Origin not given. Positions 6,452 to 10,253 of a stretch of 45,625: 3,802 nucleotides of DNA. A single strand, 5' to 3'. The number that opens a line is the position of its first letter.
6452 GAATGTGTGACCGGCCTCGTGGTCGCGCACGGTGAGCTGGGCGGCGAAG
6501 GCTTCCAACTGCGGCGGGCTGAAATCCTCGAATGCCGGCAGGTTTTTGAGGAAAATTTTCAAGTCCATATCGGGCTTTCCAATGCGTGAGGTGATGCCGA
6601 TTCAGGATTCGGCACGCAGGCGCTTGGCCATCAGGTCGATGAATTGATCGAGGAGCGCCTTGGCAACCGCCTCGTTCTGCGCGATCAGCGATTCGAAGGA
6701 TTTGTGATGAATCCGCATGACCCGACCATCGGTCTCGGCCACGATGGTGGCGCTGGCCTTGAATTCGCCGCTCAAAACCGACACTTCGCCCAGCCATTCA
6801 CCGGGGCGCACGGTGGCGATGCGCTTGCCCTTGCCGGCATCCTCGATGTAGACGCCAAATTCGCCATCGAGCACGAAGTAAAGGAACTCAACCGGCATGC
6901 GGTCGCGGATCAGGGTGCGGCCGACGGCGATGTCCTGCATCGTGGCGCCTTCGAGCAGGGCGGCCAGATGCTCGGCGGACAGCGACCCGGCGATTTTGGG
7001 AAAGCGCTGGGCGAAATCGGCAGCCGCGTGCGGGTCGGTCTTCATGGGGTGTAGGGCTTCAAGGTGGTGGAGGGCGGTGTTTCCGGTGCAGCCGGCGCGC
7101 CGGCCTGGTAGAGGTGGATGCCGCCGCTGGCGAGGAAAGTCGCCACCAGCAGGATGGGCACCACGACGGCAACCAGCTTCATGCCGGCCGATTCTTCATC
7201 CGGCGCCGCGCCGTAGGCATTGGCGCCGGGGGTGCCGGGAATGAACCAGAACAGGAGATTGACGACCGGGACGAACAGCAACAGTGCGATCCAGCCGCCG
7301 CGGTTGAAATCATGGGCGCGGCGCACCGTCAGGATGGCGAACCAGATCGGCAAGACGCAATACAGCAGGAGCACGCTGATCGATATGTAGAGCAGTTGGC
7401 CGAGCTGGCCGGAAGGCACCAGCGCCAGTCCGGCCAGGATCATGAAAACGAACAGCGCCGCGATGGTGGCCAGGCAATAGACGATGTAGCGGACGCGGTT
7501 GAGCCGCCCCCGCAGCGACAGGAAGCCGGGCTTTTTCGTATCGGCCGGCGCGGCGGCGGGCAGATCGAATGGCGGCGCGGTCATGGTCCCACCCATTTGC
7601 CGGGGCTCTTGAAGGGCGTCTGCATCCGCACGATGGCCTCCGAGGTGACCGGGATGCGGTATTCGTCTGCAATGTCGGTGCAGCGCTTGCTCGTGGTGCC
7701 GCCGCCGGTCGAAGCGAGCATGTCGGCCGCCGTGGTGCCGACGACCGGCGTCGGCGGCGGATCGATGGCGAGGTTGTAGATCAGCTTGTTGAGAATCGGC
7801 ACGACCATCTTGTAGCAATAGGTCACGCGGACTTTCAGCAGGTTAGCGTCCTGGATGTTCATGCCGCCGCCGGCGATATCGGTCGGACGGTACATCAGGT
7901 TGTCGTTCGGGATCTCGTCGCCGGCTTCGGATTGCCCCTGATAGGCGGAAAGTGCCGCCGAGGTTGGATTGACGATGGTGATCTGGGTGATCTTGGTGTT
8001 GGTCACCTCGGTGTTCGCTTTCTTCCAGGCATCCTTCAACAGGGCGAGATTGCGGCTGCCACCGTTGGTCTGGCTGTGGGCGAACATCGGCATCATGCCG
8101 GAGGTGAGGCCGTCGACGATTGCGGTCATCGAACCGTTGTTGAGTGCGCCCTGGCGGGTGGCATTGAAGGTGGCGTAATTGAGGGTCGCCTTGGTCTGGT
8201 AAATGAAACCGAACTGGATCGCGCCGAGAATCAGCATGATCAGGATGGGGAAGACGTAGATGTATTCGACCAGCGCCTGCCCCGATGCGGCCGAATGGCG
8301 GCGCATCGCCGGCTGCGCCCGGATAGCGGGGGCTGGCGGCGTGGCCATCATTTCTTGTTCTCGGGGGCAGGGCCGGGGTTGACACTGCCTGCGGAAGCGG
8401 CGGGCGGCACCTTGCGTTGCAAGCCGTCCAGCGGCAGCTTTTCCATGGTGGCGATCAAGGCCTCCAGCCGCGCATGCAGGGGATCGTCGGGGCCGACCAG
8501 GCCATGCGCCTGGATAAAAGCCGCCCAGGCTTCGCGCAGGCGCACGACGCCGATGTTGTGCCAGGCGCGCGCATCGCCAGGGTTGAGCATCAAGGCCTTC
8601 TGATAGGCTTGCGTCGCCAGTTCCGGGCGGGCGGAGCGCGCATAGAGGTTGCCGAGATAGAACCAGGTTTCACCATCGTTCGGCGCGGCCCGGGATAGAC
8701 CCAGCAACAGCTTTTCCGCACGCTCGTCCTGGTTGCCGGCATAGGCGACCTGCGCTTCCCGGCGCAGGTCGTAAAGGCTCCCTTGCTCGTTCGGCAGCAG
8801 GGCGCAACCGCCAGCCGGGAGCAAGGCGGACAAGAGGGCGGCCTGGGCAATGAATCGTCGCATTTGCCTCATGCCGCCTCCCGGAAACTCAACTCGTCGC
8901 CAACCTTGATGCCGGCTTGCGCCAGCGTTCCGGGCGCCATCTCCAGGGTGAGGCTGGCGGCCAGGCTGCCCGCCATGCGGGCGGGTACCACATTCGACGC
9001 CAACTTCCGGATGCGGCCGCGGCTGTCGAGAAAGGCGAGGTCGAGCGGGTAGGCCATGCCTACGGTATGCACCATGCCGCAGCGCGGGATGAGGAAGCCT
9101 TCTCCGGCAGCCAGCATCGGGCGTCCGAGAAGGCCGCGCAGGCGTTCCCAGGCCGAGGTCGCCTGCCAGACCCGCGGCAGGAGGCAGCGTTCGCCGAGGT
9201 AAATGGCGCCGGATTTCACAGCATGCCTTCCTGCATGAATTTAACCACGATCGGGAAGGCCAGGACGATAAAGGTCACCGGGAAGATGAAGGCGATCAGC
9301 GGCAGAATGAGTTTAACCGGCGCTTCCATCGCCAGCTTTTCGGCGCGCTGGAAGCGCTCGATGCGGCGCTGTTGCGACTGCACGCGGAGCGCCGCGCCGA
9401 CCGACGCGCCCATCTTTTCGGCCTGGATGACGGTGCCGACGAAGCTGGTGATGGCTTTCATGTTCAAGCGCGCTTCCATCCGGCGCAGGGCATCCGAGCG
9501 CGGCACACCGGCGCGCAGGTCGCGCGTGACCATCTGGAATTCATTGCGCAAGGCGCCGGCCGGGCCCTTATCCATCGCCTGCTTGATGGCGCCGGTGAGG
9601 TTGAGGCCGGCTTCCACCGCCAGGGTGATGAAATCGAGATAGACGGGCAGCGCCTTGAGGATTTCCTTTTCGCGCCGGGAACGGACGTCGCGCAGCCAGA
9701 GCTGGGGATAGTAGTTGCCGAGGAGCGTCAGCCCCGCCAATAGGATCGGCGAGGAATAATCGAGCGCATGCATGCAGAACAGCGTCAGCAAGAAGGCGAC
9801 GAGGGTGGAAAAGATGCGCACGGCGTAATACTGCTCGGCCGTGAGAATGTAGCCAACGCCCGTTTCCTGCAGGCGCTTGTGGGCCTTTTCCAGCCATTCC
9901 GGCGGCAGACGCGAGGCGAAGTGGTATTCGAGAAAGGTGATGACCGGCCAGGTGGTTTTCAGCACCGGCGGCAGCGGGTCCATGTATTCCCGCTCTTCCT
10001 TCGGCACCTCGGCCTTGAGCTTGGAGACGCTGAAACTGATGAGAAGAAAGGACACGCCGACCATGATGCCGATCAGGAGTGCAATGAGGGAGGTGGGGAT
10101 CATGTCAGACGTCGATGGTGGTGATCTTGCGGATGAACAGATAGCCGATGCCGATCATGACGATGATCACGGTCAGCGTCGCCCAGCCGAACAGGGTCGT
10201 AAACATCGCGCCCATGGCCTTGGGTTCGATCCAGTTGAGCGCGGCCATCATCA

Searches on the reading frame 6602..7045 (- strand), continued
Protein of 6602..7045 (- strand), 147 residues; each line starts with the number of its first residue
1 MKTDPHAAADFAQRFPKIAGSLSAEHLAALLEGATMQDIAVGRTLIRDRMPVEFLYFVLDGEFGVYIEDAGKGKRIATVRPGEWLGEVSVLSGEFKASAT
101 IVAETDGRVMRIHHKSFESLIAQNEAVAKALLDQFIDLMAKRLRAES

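Call 70: search_protein_families(library=pfam, proteins=[L061:15716-18940:+, L061:18934-21720:+, L061:5058-6482:+, L061:6473-7228:+], max_evalue=0.001)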
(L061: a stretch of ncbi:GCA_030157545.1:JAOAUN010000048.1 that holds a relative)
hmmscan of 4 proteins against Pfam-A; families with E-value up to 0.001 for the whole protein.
L061:15716-18940:+ (1074 aa): 1 family
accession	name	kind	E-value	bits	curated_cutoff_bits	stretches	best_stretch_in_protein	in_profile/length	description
PF05860.19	TPS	-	2e-32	113.5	33.5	1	30-286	8-249/252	TPS secretion domain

L061:18934-21720:+ (929 aa): 4 families
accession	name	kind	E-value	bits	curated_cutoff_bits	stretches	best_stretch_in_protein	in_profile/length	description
PF12770.12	CHAT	-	3.7e-43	148.5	24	1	673-929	3-228/289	CHAT domain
PF13424.12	TPR_12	-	5.3e-12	46.2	30.1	2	386-450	5-70/77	Tetratricopeptide repeat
PF13374.12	TPR_10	-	9.7e-06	25.9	27.5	0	384-420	2-38/42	Tetratricopeptide repeat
PF24885.1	TPR_NPHP3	-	0.00017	21.5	100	0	218-277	114-173/239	Nephrocystin-3 TPR domain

L061:5058-6482:+ (474 aa): 0 families

L061:6473-7228:+ (251 aa): 0 families

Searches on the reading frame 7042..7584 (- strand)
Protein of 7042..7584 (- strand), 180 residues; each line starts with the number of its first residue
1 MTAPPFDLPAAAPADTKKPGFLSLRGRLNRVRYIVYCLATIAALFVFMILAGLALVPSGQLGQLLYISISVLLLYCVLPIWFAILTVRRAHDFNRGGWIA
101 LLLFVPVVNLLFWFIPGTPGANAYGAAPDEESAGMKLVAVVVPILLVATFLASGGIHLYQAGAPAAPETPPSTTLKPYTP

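Call 7: search_protein_families(library=pfam, proteins=[window:7042-7584:-], max_evalue=0.01)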
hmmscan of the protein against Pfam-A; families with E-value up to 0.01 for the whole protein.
window:7042-7584:- (180 aa): 2 families
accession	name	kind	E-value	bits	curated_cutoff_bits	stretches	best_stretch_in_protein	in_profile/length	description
PF05656.20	DUF805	-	1.9e-18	67.3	25.7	1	22-126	2-111/111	Protein of unknown function (DUF805)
PF11857.13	DUF3377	-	0.0013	19.1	26.5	0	129-151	20-43/72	Domain of unknown function (DUF3377)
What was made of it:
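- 7042..7584 (-): DUF805 inner-membrane protein (180 aa, about 4 TM segments) at the joint between the modules. PF05656 2e-18 (call 7).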

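Call 29: search_protein_families(library=ncbifam, proteins=[window:7042-7584:-], max_evalue=0.001)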
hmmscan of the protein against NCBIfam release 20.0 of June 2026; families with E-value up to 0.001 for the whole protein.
window:7042-7584:- (180 aa): 0 families

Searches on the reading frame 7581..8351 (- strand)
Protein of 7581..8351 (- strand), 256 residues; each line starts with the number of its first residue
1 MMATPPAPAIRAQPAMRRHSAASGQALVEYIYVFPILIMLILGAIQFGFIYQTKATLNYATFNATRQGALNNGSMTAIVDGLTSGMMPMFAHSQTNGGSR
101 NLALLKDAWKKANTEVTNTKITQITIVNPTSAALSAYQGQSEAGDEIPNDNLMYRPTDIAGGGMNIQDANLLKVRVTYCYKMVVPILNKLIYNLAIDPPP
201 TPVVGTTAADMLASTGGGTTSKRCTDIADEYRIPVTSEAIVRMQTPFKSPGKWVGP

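Call 7: search_protein_families(library=pfam, proteins=[window:7581-8351:-], max_evalue=0.01)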
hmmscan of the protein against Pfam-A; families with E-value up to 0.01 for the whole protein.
window:7581-8351:- (256 aa): 1 family
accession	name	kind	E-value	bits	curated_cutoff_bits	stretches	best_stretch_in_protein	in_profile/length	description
PF07811.17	TadE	-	3.1e-11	43.7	22.9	1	24-66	1-43/43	TadE-like protein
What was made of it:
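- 7581..8351 (-): TadE-like minor pilin (256 aa). Last gene of the stand-alone Tad module. PF07811 3e-11 (call 7).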

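Call 29: search_protein_families(library=ncbifam, proteins=[window:7581-8351:-], max_evalue=0.001)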
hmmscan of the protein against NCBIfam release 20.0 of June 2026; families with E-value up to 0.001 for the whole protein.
window:7581-8351:- (256 aa): 0 families

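Call 72: find_related_loci(query=A3, collection=metagenome_contigs, flank=10000)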
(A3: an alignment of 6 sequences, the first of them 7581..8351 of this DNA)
Query A3 (256 aa) in metagenome_contigs; peptide patterns used: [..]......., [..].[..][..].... (x = any residue, [..] = any of these).
211 stretches matched a pattern; 133 encode a relative of the query (tblastn E <= 1e-3); the best 80 are kept; 80 distinct loci.
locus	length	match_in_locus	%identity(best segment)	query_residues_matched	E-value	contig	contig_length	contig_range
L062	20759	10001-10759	77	9-256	2e-132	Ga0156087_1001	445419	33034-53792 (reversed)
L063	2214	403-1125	78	16-256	3e-138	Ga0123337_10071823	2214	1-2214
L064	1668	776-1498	76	13-256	2e-139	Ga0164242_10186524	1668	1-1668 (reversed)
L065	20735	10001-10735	77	14-256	2e-128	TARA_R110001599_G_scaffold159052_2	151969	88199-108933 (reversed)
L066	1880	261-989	77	16-256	1e-134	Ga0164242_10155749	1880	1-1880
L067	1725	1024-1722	79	16-248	5e-134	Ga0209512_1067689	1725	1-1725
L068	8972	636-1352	78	18-256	3e-123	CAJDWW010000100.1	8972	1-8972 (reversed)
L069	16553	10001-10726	74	14-256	1e-122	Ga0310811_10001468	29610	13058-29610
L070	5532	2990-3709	74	16-256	6e-123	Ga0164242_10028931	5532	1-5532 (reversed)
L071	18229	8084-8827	74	9-256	2e-120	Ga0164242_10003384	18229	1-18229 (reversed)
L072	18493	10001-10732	70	17-256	3e-120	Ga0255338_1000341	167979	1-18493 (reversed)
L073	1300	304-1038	65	13-256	3e-117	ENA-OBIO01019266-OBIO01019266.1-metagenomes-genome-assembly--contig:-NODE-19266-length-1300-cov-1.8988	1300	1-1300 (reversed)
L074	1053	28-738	61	14-256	2e-95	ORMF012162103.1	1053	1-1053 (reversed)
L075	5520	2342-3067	58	12-256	5e-85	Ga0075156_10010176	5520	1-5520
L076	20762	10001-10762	50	8-256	2e-72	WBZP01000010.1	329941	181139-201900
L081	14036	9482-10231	47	18-256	3e-63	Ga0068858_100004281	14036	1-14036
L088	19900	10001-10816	41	8-246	4e-58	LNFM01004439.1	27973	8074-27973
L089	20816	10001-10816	41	8-246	3e-58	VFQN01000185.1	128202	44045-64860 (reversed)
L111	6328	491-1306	39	19-248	4e-48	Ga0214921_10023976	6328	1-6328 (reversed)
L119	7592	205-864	40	23-245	1e-45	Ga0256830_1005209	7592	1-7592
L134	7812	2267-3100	36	14-248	7e-42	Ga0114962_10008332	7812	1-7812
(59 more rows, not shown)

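Call 76: search_protein_families(library=pfam, proteins=[L111:2364-3527:+, L111:3539-5758:+, L119:1120-3489:+, L089:10689-11345:+, L088:10839-11348:+, L081:10279-11037:+, L134:4139-4696:-, L076:18884-19477:-, L089:11350-20601:-], max_evalue=0.001)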
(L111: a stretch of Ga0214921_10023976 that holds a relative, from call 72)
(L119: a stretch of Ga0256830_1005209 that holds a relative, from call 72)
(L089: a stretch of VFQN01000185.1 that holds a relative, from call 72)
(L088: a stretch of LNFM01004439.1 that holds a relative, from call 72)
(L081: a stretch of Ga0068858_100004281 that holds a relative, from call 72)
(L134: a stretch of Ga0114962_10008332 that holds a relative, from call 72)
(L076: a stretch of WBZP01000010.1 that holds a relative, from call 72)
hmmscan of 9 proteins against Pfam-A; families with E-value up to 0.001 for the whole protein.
L111:2364-3527:+ (387 aa): 1 family
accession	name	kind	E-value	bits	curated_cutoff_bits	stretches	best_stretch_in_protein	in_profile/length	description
PF04773.18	FecR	-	2.2e-12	47.7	24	1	65-155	1-82/97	FecR protein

L111:3539-5758:+ (739 aa): 2 families
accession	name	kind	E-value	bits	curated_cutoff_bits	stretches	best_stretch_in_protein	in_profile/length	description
PF05226.16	CHASE2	-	3.3e-54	184.6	26.3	1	23-379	12-256/257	CHASE2 domain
PF00211.25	Guanylate_cyc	-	2.6e-20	73.2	21.9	1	480-654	7-175/183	Adenylate and Guanylate cyclase catalytic domain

L119:1120-3489:+ (789 aa): 6 families
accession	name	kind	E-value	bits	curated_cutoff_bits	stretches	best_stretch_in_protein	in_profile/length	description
PF13458.12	Peripla_BP_6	-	4.9e-58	197.9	31.7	1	426-781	2-342/343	Periplasmic binding protein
PF00069.31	Pkinase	-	6.4e-48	163.9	31.7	1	45-301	1-252/263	Protein kinase domain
PF07714.23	PK_Tyr_Ser-Thr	-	1.4e-32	113.4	23.1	1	47-271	3-224/258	Protein tyrosine and serine/threonine kinase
PF01094.35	ANF_receptor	-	1.3e-08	34.7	25.4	1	456-699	13-253/353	Receptor family ligand binding region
PF13433.12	Peripla_BP_5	-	6.1e-07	29.3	27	1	438-786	13-345/363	Periplasmic binding protein domain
PF01636.29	APH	-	0.00031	21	23.2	0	162-194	167-196/239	Phosphotransferase enzyme family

L089:10689-11345:+ (218 aa): 1 family
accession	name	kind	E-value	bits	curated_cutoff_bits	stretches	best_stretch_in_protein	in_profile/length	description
PF12276.13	DUF3617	-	1.2e-09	39.4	24.5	1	82-193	2-106/106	Protein of unknown function (DUF3617)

L088:10839-11348:+ (169 aa): 1 family
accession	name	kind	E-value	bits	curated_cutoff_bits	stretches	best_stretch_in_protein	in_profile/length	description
PF12276.13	DUF3617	-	2.4e-10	41.6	24.5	1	32-143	2-106/106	Protein of unknown function (DUF3617)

L081:10279-11037:+ (252 aa): 1 family
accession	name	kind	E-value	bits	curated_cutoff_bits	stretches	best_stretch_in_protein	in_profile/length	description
PF05656.20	DUF805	-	2e-16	60.8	25.7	1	57-177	2-111/111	Protein of unknown function (DUF805)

L134:4139-4696:- (185 aa): 1 family
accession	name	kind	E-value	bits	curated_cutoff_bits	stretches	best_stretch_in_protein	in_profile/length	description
PF04248.19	NTP_transf_9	-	3e-28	97.9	22.1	1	53-144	1-92/93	Domain of unknown function (DUF427)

L076:18884-19477:- (197 aa): 1 family
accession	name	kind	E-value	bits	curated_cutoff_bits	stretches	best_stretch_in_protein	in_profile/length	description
PF05656.20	DUF805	-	2.2e-16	60.7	25.7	1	37-143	1-111/111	Protein of unknown function (DUF805)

L089:11350-20601:- (3083 aa): 0 families

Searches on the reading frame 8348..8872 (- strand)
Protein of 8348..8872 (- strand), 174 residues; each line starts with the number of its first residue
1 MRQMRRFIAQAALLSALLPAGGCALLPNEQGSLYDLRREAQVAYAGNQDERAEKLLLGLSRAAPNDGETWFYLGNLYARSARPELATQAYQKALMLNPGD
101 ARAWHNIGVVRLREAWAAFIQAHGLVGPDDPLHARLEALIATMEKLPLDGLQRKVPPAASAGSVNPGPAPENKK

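Call 7: search_protein_families(library=pfam, proteins=[window:8348-8872:-], max_evalue=0.01)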
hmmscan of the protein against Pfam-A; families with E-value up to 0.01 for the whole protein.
window:8348-8872:- (174 aa): 11 families
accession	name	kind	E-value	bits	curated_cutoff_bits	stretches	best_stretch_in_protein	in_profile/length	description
PF13431.12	TPR_17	-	1.1e-07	32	24.4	0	89-112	1-24/34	Tetratricopeptide repeat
PF00515.34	TPR_1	-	1.5e-07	31.4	27.8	1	68-99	2-33/34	Tetratricopeptide repeat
PF13428.12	TPR_14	-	1.8e-07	31.6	23.5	1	68-106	2-40/44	Tetratricopeptide repeat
PF07719.23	TPR_2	-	2.4e-07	30.8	27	1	68-100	2-34/34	Tetratricopeptide repeat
PF23914.1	TPR_CcmH_CycH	-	5.6e-06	26.7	42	1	54-101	34-84/158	Cytochrome c-type biogenesis protein H TPR domain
PF13414.12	TPR_11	-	9.3e-06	25.7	26.8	1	86-111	13-38/42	TPR repeat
PF14559.12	TPR_19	-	0.00025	21.7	25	0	40-70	32-61/68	Tetratricopeptide repeat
PF13181.12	TPR_8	-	0.00043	20.7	25.7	1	68-99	2-33/34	Tetratricopeptide repeat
PF13371.12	TPR_9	-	0.00096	19.6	35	0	73-111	1-39/73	Tetratricopeptide repeat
PF13432.12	TPR_16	-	0.0021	18.9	32.7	1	38-101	2-65/65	Tetratricopeptide repeat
PF13429.12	TPR_15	-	0.005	16.7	26.2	1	63-103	142-182/280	Tetratricopeptide repeat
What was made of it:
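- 8348..8872 (-): TPR protein with a signal peptide ending in Cys. TadD-like candidate pilotin. TPR families (call 7).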

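Call 28: search_protein_families(library=ncbifam, proteins=[window:8348-8872:-], max_evalue=0.001)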
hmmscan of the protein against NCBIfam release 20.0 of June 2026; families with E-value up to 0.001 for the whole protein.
window:8348-8872:- (174 aa): 5 families
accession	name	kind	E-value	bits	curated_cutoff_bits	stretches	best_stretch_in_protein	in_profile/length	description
TIGR03939.1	PGA_TPR_OMP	equivalog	8e-06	24.3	366.65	1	39-112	401-474/800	poly-beta-1,6 N-acetyl-D-glucosamine export porin PgaA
NF033920.0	C39_PA2778_fam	equivalog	3.6e-05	23.3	150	1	44-113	167-236/255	PA2778 family cysteine peptidase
NF040959.1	MamA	equivalog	7.7e-05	22.2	200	1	43-113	48-117/204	magnetosome protein MamA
TIGR02917.1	PEP_TPR_lipo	equivalog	0.00015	19.8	312.2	1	49-106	447-504/899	XrtA/PEP-CTERM system TPR-repeat protein PrsT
TIGR02521.1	type_IV_pilW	equivalog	0.00027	20.6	154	1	47-108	45-106/234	type IV pilus biogenesis/stability protein PilW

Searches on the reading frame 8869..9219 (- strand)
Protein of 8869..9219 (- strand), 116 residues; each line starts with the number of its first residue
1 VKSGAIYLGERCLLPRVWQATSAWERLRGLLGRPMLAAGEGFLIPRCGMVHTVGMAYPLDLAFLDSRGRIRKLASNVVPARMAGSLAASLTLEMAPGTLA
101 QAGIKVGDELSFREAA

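Call 7: search_protein_families(library=pfam, proteins=[window:8869-9219:-], max_evalue=0.01)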
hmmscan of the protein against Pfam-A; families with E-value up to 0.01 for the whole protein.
window:8869-9219:- (116 aa): 1 family
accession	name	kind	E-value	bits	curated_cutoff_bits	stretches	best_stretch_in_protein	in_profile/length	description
PF02643.20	DUF192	-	3.2e-17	62.9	27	1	17-112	3-96/96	Uncharacterized ACR, COG1430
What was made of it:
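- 8869..9219 (-): DUF192 protein. PF02643 3e-17 (call 7).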

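Call 28: search_protein_families(library=ncbifam, proteins=[window:8869-9219:-], max_evalue=0.001)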
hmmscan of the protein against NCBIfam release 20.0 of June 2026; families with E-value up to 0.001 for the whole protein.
window:8869-9219:- (116 aa): 0 families

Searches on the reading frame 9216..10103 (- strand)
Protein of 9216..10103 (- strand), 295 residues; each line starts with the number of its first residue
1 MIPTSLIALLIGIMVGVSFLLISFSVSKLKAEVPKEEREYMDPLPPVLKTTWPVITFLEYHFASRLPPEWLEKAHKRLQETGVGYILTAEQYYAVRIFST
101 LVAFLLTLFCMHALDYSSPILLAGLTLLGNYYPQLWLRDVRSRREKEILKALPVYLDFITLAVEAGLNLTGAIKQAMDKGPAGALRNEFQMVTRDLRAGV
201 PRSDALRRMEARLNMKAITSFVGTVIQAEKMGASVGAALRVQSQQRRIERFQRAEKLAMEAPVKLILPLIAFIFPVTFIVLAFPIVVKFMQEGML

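Call 6: search_protein_families(library=pfam, proteins=[window:9216-10103:-], max_evalue=0.01)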
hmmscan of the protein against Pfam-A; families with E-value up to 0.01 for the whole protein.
window:9216-10103:- (295 aa): 1 family
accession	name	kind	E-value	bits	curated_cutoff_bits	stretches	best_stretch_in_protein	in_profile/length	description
PF00482.28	T2SSF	-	1.5e-16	60.9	25.2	1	156-281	2-123/125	Type II secretion system (T2SS), protein F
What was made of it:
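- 9216..10103 (-): TadC platform protein. T2SSF 1.5e-16 (call 6).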
